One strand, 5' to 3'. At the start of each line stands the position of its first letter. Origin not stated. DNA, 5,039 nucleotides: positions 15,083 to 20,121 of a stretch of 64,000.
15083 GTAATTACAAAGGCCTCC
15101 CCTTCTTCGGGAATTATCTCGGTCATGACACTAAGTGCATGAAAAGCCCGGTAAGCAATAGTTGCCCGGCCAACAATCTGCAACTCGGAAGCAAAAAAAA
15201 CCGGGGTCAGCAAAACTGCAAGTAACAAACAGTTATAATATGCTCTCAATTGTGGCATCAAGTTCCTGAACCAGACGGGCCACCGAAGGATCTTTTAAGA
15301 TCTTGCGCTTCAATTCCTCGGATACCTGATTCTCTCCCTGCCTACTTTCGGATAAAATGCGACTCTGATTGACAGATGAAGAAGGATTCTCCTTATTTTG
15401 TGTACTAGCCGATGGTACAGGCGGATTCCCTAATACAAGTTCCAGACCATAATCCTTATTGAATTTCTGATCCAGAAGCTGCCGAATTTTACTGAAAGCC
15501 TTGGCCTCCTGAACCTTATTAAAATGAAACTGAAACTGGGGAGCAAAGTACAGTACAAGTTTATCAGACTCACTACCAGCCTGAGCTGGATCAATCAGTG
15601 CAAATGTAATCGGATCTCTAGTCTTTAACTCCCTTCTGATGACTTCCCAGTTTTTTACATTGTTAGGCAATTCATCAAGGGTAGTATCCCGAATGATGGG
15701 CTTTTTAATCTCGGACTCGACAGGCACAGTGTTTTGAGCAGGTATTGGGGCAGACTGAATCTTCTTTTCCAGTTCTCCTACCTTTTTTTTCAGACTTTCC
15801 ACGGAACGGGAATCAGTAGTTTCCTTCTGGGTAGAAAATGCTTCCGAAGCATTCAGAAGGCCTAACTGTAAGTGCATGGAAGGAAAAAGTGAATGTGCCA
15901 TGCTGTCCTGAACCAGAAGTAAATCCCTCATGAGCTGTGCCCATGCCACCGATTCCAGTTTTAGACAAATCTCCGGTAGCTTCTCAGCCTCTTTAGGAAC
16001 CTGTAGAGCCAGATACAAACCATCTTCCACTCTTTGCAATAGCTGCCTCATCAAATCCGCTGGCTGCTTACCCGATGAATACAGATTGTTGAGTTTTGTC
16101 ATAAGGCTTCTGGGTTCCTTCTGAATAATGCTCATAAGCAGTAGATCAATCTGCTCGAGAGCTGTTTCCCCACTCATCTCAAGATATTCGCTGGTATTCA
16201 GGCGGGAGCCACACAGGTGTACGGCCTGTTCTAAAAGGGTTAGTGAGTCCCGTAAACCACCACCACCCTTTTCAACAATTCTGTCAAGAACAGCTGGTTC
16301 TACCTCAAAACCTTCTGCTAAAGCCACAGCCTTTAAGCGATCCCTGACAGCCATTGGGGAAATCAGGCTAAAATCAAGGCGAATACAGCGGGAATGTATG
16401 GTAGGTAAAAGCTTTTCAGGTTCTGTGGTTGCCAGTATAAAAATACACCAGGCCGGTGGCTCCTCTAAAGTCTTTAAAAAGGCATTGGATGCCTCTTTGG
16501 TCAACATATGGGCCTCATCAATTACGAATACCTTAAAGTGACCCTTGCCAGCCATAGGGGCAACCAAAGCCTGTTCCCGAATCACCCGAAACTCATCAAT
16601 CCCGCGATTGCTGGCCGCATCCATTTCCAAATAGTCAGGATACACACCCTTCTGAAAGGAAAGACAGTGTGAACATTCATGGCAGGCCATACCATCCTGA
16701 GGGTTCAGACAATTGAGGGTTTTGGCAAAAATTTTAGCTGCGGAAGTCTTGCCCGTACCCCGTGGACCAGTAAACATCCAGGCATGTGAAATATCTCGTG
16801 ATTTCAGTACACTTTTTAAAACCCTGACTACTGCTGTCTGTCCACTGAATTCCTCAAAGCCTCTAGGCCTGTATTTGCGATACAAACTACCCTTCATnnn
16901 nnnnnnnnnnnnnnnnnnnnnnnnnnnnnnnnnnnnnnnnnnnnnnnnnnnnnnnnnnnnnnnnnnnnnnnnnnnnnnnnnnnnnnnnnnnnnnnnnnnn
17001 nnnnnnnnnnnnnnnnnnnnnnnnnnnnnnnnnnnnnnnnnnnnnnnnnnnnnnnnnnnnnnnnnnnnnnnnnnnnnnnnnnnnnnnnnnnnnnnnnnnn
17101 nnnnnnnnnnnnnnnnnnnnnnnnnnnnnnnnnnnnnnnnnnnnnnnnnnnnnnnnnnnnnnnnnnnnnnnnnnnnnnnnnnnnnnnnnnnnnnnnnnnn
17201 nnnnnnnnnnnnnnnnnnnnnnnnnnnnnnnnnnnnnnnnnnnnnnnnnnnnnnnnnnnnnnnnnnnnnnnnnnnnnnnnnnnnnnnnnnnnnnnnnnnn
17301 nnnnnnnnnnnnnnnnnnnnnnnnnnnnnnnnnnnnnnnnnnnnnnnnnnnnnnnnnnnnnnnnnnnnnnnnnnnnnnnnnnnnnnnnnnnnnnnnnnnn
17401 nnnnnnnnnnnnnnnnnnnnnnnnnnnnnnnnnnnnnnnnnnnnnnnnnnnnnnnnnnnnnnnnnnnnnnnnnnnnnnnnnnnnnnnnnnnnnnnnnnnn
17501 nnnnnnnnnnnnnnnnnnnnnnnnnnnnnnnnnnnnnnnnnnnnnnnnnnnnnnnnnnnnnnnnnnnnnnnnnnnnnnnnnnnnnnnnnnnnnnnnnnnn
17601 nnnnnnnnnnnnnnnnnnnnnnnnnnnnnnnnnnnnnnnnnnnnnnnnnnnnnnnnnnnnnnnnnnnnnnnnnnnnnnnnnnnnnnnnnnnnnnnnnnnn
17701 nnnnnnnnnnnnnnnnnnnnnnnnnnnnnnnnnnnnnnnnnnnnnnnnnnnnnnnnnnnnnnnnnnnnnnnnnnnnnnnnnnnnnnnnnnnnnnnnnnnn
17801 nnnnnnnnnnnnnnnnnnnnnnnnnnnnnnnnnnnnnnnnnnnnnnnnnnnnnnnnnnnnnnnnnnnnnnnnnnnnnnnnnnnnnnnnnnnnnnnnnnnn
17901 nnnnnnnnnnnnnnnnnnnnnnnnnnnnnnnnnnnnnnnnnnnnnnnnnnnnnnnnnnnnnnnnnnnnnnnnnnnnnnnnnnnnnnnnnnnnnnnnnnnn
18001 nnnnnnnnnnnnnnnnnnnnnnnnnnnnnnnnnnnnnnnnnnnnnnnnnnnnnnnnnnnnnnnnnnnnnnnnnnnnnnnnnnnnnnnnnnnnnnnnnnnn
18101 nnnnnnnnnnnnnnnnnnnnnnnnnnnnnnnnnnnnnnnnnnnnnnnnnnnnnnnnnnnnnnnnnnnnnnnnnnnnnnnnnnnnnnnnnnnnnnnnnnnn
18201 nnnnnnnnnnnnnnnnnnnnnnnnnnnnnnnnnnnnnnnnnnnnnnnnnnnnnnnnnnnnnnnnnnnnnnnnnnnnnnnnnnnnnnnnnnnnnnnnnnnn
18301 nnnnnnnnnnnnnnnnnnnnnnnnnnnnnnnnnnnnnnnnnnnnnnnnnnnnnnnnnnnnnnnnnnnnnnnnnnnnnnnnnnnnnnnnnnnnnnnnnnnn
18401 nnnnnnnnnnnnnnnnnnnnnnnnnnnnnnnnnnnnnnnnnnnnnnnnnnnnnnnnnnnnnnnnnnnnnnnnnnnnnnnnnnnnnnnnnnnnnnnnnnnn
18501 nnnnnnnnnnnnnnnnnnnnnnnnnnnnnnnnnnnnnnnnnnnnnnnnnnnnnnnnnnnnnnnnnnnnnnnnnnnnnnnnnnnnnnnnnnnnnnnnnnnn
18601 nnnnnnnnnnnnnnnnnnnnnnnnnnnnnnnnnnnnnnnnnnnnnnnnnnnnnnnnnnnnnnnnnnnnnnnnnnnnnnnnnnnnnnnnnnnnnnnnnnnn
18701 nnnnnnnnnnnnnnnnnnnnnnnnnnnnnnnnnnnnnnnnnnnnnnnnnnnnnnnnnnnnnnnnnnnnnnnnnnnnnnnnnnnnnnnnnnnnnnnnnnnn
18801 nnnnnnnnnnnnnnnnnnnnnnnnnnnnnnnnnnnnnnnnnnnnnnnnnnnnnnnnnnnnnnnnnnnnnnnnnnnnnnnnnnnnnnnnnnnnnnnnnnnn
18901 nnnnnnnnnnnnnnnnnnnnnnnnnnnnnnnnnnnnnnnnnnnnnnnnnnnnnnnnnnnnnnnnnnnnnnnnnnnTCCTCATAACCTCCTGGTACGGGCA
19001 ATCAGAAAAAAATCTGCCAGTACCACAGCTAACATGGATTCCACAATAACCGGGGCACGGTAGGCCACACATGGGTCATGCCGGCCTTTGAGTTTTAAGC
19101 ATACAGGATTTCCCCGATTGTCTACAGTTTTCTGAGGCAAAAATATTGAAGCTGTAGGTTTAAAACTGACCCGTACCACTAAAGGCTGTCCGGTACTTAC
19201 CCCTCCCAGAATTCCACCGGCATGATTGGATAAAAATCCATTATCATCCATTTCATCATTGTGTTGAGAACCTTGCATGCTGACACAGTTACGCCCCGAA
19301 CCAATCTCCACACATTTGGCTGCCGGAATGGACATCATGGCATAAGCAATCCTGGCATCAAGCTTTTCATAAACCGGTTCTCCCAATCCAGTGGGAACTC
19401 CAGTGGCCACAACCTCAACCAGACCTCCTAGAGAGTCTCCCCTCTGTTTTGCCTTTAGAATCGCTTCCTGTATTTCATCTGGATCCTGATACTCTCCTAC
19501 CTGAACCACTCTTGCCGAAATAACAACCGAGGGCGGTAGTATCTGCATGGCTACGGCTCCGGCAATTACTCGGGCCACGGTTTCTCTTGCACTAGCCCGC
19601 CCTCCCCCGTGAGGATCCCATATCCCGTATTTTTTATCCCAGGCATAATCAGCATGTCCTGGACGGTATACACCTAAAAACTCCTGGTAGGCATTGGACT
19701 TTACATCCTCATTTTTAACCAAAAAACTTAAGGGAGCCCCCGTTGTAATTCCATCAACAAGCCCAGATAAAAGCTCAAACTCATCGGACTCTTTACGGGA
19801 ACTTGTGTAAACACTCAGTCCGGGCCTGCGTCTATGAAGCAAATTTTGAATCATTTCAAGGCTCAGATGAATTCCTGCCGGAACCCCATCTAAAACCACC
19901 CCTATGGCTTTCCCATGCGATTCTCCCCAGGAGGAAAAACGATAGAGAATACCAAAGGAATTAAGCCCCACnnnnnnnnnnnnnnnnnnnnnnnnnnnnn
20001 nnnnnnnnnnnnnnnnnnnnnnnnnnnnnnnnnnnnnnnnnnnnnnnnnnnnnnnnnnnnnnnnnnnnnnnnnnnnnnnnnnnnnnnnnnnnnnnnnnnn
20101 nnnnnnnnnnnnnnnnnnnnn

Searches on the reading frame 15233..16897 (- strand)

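Call 22: search_protein_families(library=pfam, proteins=[window:15233-16897:-], max_evalue=0.001)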
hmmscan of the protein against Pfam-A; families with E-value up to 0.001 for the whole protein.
window:15233-16897:- (554 aa): 8 families
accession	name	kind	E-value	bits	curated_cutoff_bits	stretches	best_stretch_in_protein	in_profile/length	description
PF13177.12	DNA_pol3_delta2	-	2.2e-41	142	27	1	20-177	2-158/161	DNA polymerase III, delta subunit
PF00004.35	AAA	-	5.9e-10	40.1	21.2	1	41-171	2-123/131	ATPase family associated with various cellular activities (AAA)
PF22608.2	DNAX_ATPase_lid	-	1.1e-06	28.8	27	1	184-229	2-47/49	DNA polymerase III clamp loader subunit, ATPase lid domain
PF21960.2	RCF1-5-like_lid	-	2.6e-05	24.5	27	1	187-223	2-39/43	RCF1/5-like, AAA+ ATPase lid domain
PF13401.12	AAA_22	-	3.4e-05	24.6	27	0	41-145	9-109/130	AAA domain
PF05496.18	RuvB_N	-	4.6e-05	23.7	27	0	10-62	2-58/159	Holliday junction DNA helicase RuvB P-loop domain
PF25361.1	AAA_lid_RFC1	-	0.00032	20.5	34.9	0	184-223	4-43/59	RFC1-like, AAA+ ATPase lid domain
PF20964.2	DnaX_C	-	0.00076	19.9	26.2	0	415-491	14-89/113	DNA polymerase III subunit tau, C-terminal domain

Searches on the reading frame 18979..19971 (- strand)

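Call 22: search_protein_families(library=pfam, proteins=[window:18979-19971:-], max_evalue=0.001)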
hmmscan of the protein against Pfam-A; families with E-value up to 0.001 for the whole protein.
window:18979-19971:- (330 aa): 1 family
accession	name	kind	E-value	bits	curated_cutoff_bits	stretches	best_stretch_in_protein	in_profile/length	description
PF01264.26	Chorismate_synt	-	6.3e-119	397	27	1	11-323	2-327/327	Chorismate synthase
